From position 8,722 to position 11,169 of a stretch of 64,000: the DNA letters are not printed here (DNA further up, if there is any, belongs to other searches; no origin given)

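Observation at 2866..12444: Wsp-like chemosensory cluster whose dedicated output is an HD-GYP phosphodiesterase rather than a diguanylate cyclase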

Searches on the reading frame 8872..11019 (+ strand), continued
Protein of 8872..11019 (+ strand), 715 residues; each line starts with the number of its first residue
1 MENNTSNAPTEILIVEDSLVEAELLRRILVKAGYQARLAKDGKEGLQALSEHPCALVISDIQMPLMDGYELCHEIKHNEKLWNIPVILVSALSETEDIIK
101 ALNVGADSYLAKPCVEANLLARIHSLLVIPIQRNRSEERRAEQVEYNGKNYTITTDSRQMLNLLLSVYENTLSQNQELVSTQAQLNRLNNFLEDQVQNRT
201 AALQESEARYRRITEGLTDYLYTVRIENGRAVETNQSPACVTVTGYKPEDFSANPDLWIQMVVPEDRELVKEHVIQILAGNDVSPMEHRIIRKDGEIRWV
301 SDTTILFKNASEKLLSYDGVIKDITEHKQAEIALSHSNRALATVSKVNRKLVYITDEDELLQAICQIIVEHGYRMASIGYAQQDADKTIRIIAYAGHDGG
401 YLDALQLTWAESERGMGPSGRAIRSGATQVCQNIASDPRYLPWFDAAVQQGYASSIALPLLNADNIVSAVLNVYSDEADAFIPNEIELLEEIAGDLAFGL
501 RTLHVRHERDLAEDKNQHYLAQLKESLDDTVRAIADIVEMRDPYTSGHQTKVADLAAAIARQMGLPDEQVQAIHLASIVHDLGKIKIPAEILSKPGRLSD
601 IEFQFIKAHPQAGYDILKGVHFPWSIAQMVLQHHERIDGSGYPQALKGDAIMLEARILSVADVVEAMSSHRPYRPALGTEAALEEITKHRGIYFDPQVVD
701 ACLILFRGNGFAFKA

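Call 42: find_encoding_contigs(protein=P0031, flank=10000, max_places=1)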
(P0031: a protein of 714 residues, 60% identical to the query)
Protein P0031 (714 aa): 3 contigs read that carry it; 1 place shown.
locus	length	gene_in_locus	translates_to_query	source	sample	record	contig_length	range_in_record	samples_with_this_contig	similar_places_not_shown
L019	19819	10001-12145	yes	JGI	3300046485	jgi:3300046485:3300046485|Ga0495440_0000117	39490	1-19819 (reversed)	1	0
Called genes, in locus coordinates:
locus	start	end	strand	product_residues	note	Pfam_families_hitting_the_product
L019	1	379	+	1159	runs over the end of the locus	PF00353:HemolysinCabind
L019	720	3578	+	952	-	PF00353:HemolysinCabind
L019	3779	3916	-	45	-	-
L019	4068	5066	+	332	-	PF01584:CheW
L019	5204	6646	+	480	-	PF00015:MCPsignal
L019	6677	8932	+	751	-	PF01627:Hpt, PF02518:HATPase_c, PF01584:CheW, PF00072:Response_reg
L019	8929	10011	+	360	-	PF00072:Response_reg, PF01339:CheB_methylest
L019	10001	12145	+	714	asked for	PF00072:Response_reg, PF00989:PAS, PF08448:PAS_4 (weak), PF13188:PAS_8 (weak), PF13426:PAS_9, PF13185:GAF_2, PF13487:HD_5, PF01966:HD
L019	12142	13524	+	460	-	PF01739:CheR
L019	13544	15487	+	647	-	PF00072:Response_reg, PF00989:PAS, PF08448:PAS_4 (weak), PF13188:PAS_8 (weak), PF13426:PAS_9, PF00990:GGDEF, PF01814:Hemerythrin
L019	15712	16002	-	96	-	PF05488:PAAR_motif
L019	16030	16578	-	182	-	PF13503:DUF4123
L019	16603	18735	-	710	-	PF05954:Phage_GPD, PF04717:Phage_base_V, PF22178:Gp5_trimer_C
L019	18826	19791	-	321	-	PF01464:SLT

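Call 43: find_encoding_contigs(protein=P0047, flank=10000, max_places=1)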
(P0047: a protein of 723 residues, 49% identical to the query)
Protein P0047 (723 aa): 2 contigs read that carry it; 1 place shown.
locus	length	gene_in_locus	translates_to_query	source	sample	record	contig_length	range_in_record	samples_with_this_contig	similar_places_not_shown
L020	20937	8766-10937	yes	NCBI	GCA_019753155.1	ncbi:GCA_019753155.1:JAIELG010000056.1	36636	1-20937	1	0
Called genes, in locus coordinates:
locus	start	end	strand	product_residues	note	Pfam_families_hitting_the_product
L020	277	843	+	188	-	PF00034:Cytochrom_C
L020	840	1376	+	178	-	PF00115:COX1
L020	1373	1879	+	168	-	PF00578:AhpC-TSA (faint)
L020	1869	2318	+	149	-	-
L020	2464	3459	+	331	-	PF01584:CheW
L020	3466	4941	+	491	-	PF00015:MCPsignal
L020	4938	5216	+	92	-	-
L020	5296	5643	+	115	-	PF04480:DUF559, PF18741:MTES_1575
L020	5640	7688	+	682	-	PF01627:Hpt, PF02518:HATPase_c, PF01584:CheW, PF00072:Response_reg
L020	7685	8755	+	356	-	PF00072:Response_reg, PF01339:CheB_methylest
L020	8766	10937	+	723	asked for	PF00072:Response_reg, PF00989:PAS, PF08448:PAS_4, PF13188:PAS_8, PF13426:PAS_9, PF01590:GAF, PF13185:GAF_2, PF13487:HD_5, +3 more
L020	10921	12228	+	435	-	PF01739:CheR, PF07719:TPR_2 (faint), PF00515:TPR_1 (faint), PF13181:TPR_8 (faint), PF13431:TPR_17 (faint)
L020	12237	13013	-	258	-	PF01061:ABC2_membrane, PF12698:ABC2_membrane_3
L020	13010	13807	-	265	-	PF00005:ABC_tran, PF13304:AAA_21, PF27102:NodI_C (weak)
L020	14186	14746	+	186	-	PF06577:EipA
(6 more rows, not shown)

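Call 44: find_encoding_contigs(protein=P0006, flank=10000, max_places=1)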
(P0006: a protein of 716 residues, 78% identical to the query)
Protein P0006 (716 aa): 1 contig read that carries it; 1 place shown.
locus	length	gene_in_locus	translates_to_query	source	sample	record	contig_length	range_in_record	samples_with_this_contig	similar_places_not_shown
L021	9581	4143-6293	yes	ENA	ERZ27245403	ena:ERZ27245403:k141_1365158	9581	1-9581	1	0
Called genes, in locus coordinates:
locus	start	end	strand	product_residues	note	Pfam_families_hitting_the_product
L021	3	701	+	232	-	?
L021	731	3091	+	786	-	PF01627:Hpt, PF02518:HATPase_c, PF01584:CheW, PF00072:Response_reg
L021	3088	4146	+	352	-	PF00072:Response_reg, PF01339:CheB_methylest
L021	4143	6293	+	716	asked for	PF00072:Response_reg, PF08447:PAS_3, PF08448:PAS_4 (faint), PF13426:PAS_9 (faint), PF01590:GAF, PF13185:GAF_2, PF13487:HD_5, PF01966:HD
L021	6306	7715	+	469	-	PF01739:CheR, PF00515:TPR_1 (faint), PF07719:TPR_2 (faint), PF13181:TPR_8 (faint), PF13424:TPR_12 (faint), PF13431:TPR_17 (faint)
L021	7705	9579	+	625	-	?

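Call 45: find_encoding_contigs(protein=P0005, flank=10000, max_places=1)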
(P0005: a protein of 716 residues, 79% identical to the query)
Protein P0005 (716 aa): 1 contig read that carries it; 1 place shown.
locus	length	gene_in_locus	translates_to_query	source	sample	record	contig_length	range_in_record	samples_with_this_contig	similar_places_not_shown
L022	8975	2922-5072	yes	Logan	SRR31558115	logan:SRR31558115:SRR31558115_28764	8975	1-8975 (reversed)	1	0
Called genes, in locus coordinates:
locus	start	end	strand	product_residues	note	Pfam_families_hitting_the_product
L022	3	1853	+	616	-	?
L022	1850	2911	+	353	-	PF00072:Response_reg, PF01339:CheB_methylest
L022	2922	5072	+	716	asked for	PF00072:Response_reg, PF13426:PAS_9 (weak), PF08447:PAS_3, PF01590:GAF, PF13185:GAF_2, PF13487:HD_5, PF01966:HD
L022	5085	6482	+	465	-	PF01739:CheR, PF07719:TPR_2 (faint), PF13431:TPR_17 (faint), PF00515:TPR_1 (faint), PF13181:TPR_8 (faint), PF13428:TPR_14 (faint), PF14559:TPR_19 (faint)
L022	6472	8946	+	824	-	PF00072:Response_reg, PF23198:PDE8A_N (faint), PF08447:PAS_3, PF00512:HisKA, PF02518:HATPase_c, PF00072:Response_reg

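Call 48: find_related_loci(query=A1, collection=metagenome_contigs, flank=10000)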
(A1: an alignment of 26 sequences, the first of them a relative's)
Query A1 (715 aa) in metagenome_contigs; peptide patterns used: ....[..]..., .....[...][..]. (x = any residue, [..] = any of these).
600 stretches matched a pattern (row limit reached: there are more); 590 encode a relative of the query (tblastn E <= 1e-3); the best 80 are kept; 80 distinct loci.
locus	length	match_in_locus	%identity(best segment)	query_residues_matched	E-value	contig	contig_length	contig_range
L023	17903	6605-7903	64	282-711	9e-180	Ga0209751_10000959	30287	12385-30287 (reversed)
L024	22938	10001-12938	61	1-715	6e-173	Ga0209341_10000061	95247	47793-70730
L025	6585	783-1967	64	320-714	6e-173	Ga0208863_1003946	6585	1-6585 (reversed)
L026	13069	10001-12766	65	3-714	2e-170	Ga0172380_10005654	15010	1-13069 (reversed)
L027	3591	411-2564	49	245-711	1e-155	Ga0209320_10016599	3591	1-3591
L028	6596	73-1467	50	251-713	8e-143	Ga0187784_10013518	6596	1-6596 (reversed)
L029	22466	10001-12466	46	202-714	7e-138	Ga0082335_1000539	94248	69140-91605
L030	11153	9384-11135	52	4-715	7e-133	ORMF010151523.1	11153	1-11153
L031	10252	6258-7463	53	314-715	2e-131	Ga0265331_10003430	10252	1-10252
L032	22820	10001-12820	45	204-713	6e-127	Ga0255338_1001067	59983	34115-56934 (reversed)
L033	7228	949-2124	50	320-711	1e-123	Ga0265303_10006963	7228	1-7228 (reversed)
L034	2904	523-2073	40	191-715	1e-123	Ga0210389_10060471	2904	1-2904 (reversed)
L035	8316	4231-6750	41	191-714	3e-118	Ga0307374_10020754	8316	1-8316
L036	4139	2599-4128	42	183-707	9e-120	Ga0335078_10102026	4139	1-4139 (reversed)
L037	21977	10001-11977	46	166-711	3e-116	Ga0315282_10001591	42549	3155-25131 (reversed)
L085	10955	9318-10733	34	170-711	2e-77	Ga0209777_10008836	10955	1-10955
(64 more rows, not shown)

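Call 51: find_encoding_contigs(protein=P0121, flank=10000, max_places=2)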
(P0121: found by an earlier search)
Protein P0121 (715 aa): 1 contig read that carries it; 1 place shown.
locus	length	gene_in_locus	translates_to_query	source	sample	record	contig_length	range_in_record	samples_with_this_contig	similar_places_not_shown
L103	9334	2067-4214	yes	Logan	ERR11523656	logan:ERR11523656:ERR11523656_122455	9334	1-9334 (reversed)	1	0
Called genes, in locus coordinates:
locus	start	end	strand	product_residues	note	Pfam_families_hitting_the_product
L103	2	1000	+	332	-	?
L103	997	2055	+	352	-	PF00072:Response_reg, PF01339:CheB_methylest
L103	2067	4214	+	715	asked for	PF00072:Response_reg, PF00989:PAS (weak), PF08447:PAS_3, PF01590:GAF, PF13185:GAF_2, PF13487:HD_5, PF01966:HD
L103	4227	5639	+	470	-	PF01739:CheR, PF13431:TPR_17 (faint), PF00515:TPR_1 (faint), PF13181:TPR_8 (faint)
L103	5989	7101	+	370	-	PF05222:AlaDh_PNT_N, PF07992:Pyr_redox_2, PF01262:AlaDh_PNT_C, PF02826:2-Hacid_dh_C (weak)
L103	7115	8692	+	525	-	PF01266:DAO, PF16901:DAO_C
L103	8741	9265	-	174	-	PF00578:AhpC-TSA, PF08534:Redoxin, PF00085:Thioredoxin (weak), PF13098:Thioredoxin_2 (weak), PF13905:Thioredoxin_8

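Call 52: find_encoding_contigs(protein=P0034, flank=10000, max_places=1)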
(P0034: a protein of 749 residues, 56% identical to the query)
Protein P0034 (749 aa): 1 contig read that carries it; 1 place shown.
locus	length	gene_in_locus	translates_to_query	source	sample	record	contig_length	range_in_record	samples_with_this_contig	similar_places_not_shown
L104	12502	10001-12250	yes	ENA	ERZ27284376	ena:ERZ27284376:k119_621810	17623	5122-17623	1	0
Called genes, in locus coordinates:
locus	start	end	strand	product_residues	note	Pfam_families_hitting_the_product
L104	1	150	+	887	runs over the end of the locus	PF25390:WD40_RLD, PF13540:RCC1_2, PF00415:RCC1, PF13540:RCC1_2, PF25390:WD40_RLD, PF13540:RCC1_2, PF00415:RCC1, PF25390:WD40_RLD, +5 more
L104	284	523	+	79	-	-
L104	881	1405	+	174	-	PF13426:PAS_9 (weak)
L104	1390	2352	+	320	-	PF12860:PAS_7 (faint), PF08448:PAS_4 (weak), PF13188:PAS_8 (faint), PF13426:PAS_9 (weak), PF08447:PAS_3 (weak)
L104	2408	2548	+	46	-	-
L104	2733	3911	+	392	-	PF01739:CheR, PF00515:TPR_1 (faint), PF13181:TPR_8 (faint), PF13431:TPR_17 (faint)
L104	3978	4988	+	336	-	PF01584:CheW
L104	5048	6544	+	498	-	PF02203:TarH, PF12729:4HB_MCP_1, PF00015:MCPsignal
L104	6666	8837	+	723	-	PF01627:Hpt, PF02518:HATPase_c, PF01584:CheW, PF00072:Response_reg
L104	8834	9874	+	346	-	PF00072:Response_reg, PF01339:CheB_methylest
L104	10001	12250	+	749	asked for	PF00072:Response_reg, PF00989:PAS, PF08447:PAS_3, PF08448:PAS_4, PF13426:PAS_9, PF13185:GAF_2, PF01966:HD, PF13487:HD_5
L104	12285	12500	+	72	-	?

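Call 53: find_encoding_contigs(protein=P0024, flank=10000, max_places=1)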
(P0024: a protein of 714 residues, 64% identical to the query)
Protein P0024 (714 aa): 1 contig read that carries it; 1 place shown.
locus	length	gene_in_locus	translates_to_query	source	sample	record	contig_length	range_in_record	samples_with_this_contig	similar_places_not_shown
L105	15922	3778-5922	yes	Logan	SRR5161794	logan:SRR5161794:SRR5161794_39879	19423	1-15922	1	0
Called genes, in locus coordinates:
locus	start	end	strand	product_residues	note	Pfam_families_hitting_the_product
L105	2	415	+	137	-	?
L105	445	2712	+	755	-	PF01627:Hpt, PF02518:HATPase_c, PF01584:CheW, PF00072:Response_reg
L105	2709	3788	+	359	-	PF00072:Response_reg, PF01339:CheB_methylest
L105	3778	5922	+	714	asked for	PF00072:Response_reg, PF00989:PAS, PF08448:PAS_4 (weak), PF13426:PAS_9, PF01590:GAF, PF13185:GAF_2, PF13487:HD_5, PF01966:HD, +1 more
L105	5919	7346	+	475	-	PF01739:CheR, PF00515:TPR_1 (faint), PF13181:TPR_8 (faint)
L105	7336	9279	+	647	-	PF00072:Response_reg, PF00989:PAS, PF13426:PAS_9, PF00990:GGDEF, PF01814:Hemerythrin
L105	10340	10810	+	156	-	-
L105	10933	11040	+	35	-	-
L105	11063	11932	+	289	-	PF00756:Esterase (faint), PF00561:Abhydrolase_1, PF12146:Hydrolase_4, PF12697:Abhydrolase_6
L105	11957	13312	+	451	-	PF06057:VirJ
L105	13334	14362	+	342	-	PF01925:TauE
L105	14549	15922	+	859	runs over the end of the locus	PF03706:LPG_synthase_TM, PF09924:LPG_synthase_C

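Call 57: search_protein_families(library=ncbifam, proteins=[window:8872-11019:+], max_evalue=0.00001)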
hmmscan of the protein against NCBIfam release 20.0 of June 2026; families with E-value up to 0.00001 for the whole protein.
window:8872-11019:+ (715 aa): 87 families (the best 25 are shown)
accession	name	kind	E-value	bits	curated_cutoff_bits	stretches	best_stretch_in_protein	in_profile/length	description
NF053512.1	nitric_RR_NosR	exception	7.4e-59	199.8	400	2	517-703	164-351/422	response regulator c-di-GMP phosphodiesterase, NosR family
NF007135.0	PRK09581.1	equivalog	5.3e-31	107.9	474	1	10-199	3-192/457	PleD family two-component system response regulator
NF045944.1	ResRegRpaBCyano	equivalog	1.7e-24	86.5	330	1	13-160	1-145/229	response regulator transcription factor RpaB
TIGR02154.1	PhoB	equivalog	2.5e-24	85.8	296.2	1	10-185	3-179/226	phosphate regulon transcriptional regulator PhoB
NF040689.1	MtrAB_MtrA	equivalog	5.7e-24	84.7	300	1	12-160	1-145/219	MtrAB system response regulator MtrA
NF041733.1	resp_reg_CseB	equivalog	6.7e-24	84.5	350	1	11-140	2-128/228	two-component system response regulator CseB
NF033120.0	vanR_FM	exception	3.1e-23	82.6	460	1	11-160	5-149/231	vancomycin resistance response regulator transcription factor, VanR-F/VanR-M family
TIGR01387.1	cztR_silR_copR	subfamily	3.8e-23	82.3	279.2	1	12-135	1-122/218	heavy metal response regulator transcription factor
NF051850.1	RespRegRprY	equivalog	2.4e-22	79.5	370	1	11-161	6-148/234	response regulator transcription factor RprY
NF053854.1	RespRegPhoBBctds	equivalog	2.1e-21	76.3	270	1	12-157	1-144/225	two-component system response regulator PhoB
NF007982.1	PRK10710.1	equivalog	7.6e-21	74.8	380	1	7-190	5-183/235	envelope stress response regulator BaeR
NF040534.1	resp_reg_YycF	equivalog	1.1e-20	73.9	340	1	11-158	2-145/231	response regulator YycF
NF007005.1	PRK09468.1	equivalog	2.5e-20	72.9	331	1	10-134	4-126/237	osmolarity response regulator transcription factor OmpR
NF008296.0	PRK11083.1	equivalog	4.3e-20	72.1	273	1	10-177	4-178/228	two-component system response regulator CreB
NF012023.0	PRK15479.1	equivalog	1.2e-19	70.8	337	1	12-160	3-148/224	transcriptional regulator TctD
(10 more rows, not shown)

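Call 66: search_dna_similar(query=window:8872-11016:+, collection=plasmids, mode=protein, max_rows=15)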
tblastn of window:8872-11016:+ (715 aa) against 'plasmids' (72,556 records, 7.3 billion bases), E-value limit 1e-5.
The search stops at 5000 records and this limit was reached: more records match than are counted here, and every count below describes the 5000 best-scoring records only.
Records with a match: at least 5000; places in all: 12784; records where one place covers at least 80% of the query: 0.
Best place of each record, by identity: <60% 5000.
By first word of the organism name: Klebsiella 2116; Escherichia 279; Bacillus 230; Enterobacter 226; Rhizobium 208; Sinorhizobium 145; Ralstonia 142; Salmonella 130; Acinetobacter 101; Burkholderia 90; and 270 more.
By predicted mobility (MOB-suite, as given by PLSDB): non-mobilizable 2175; conjugative 2172; mobilizable 653.
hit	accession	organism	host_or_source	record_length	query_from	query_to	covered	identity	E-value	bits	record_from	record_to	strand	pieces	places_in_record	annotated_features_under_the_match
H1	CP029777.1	Deinococcus actinosclerus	mixed culture,wastewater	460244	150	706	78%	28.5%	5e-43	176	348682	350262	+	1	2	hypothetical protein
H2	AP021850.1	Deinococcus grandis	-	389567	150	706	78%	28.3%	1e-43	177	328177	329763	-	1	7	hypothetical protein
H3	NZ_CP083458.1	Deinococcus taeanensis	whole organism,coastal dune soil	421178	192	705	72%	28.9%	1e-41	171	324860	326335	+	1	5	PAS domain S-box protein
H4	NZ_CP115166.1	Deinococcus aquaticus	Freshwater stream system, activated ...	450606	150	703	77%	26.0%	7e-37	156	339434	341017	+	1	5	HD domain-containing phosphohydrolase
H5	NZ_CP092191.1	Deinococcus sp. KNUC1210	Setaria viridis,cell ...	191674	203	699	70%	29.0%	2e-41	170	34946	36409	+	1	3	PAS domain S-box protein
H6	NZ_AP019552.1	Athalassotoga saccharophila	-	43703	334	713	50%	39.6%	1e-53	270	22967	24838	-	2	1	HD domain-containing phosphohydrolase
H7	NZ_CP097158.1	Deinococcus sp. QL22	-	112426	201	713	72%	27.2%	1e-34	150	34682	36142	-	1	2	HD domain-containing phosphohydrolase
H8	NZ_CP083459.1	Deinococcus taeanensis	whole organism,coastal dune soil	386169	194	705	72%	27.3%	3e-43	176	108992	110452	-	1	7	PAS domain S-box protein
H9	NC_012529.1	Deinococcus deserti VCD115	-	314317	189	706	72%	26.5%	7e-34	147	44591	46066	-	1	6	PAS domain S-box protein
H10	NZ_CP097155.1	Deinococcus sp. QL22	-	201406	201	674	66%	27.6%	7e-34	147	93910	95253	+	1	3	PAS domain S-box protein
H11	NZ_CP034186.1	Deinococcus psychrotolerans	whole organism,R2A medium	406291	237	710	66%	27.6%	1e-32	143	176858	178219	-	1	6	PAS domain S-box protein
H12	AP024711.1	Leptolinea sp. HRD-7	-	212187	8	709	53%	34.0%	1e-31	222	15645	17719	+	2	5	hypothetical protein (x2)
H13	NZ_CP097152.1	Deinococcus sp. QL22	-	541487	245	715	66%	26.1%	4e-34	148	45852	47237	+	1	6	PAS domain S-box protein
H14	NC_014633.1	Ilyobacter polytropus DSM 2926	marine mud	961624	448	711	37%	45.8%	1e-72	265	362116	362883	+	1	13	HD-GYP domain-containing protein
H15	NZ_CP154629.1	Acetoanaerobium noterae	cell culture,Sludge of a digestion ...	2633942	11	700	48%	35.4%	2e-34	221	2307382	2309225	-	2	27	none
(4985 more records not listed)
